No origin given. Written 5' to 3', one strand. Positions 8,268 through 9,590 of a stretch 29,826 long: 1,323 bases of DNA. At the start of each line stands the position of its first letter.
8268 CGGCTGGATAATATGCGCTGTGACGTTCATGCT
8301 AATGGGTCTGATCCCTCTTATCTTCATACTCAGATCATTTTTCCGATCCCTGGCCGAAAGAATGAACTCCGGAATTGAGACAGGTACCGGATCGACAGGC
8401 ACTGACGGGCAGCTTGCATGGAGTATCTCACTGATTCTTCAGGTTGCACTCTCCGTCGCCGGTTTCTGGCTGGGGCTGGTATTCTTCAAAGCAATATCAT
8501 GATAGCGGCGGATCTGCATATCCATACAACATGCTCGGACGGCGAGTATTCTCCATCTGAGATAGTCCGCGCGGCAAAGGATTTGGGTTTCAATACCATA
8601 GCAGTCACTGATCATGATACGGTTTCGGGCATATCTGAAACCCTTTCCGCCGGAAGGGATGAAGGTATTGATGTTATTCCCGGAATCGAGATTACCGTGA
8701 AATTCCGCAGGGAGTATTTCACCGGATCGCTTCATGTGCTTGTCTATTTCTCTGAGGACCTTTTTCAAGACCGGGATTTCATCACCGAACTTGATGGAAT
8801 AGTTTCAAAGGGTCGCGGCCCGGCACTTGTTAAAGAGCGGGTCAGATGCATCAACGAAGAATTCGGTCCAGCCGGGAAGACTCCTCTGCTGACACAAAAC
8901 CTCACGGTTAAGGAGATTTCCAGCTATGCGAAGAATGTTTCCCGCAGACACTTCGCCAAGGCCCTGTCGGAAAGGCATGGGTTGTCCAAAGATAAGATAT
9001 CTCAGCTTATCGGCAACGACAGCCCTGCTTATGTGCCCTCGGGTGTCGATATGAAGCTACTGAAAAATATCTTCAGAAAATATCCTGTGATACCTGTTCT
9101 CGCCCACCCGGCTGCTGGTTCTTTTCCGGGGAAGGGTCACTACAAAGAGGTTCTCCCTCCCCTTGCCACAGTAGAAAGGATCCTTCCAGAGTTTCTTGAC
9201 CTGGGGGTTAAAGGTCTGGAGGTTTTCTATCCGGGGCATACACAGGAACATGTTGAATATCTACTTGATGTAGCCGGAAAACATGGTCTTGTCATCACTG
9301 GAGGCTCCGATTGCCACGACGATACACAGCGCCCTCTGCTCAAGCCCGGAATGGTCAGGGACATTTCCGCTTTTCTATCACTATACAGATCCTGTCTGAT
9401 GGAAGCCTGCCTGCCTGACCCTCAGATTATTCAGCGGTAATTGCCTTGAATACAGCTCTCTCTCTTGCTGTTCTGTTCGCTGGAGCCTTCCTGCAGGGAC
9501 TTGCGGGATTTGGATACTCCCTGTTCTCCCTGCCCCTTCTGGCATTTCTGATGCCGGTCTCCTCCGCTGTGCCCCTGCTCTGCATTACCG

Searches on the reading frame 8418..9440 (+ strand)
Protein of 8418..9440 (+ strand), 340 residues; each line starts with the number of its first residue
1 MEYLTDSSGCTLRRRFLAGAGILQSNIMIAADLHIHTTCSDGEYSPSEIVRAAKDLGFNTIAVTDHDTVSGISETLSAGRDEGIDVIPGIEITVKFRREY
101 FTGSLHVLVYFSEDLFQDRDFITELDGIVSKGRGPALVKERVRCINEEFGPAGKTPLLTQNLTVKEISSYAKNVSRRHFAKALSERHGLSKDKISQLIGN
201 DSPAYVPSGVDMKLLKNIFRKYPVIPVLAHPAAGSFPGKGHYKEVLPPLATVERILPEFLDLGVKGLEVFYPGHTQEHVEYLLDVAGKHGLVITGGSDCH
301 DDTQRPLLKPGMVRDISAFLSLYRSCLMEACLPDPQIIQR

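Call 95: search_protein_families(library=ncbifam, proteins=[window:8418-9440:+], max_evalue=0.00001)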
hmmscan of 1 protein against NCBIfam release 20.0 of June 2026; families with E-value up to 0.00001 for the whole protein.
window:8418-9440:+ (340 aa): 14 families
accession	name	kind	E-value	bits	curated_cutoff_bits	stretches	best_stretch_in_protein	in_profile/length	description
NF041577.1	nside_bi_sphtase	equivalog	6.9e-27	94.3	400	1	28-304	1-254/276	3',5'-nucleoside bisphosphate phosphatase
NF047791.1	RNaseRnm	equivalog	5e-21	75.2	375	1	31-303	3-253/275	RNase RNM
NF041661.1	Cycl_ph_dihydrol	equivalog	4.2e-17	62.3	500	1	32-99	1-69/259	phosphoribosyl 1,2-cyclic phosphate 1,2-diphosphodiesterase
NF038032.1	CehA_McbA_metalo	domain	1.4e-13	50.9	80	1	29-96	3-70/315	CehA/McbA family metallohydrolase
NF004981.0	PRK06361.1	equivalog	3.1e-12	46.3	117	1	32-93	3-72/217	histidinol phosphate phosphatase domain-containing protein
NF045780.1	TrlF_fam_ATP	equivalog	2.1e-11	43.3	350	1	31-128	8-117/944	TrlF family AAA-like ATPase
NF005928.0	PRK07945.1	equivalog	2.5e-08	33.7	250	1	28-128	97-196/337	PHP domain-containing protein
NF001688.0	PRK00448.1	equivalog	2.6e-08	31.9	873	1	32-94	340-404/1445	PolC-type DNA polymerase III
NF006375.0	PRK08609.1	equivalog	2.7e-08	32.8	426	1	28-78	334-384/571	DNA polymerase/3'-5' exonuclease PolX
NF004225.0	PRK05672.1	subfamily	1.7e-07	29.7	939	1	31-159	7-131/1047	error-prone DNA polymerase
NF005298.0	PRK06826.1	equivalog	4.1e-07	28.1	1260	1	32-97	7-74/1151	DNA polymerase III subunit alpha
TIGR00594.1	polc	superfamily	6.3e-07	27.8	434.35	1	32-96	3-69/1022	DNA polymerase III subunit alpha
TIGR01405.1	polC_Gram_pos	equivalog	9.2e-07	26.9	1043.45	1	32-94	106-170/1211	DNA polymerase III subunit alpha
NF004226.0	PRK05673.1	equivalog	2.1e-06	25.9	1002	0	32-97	8-75/1146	DNA polymerase III subunit alpha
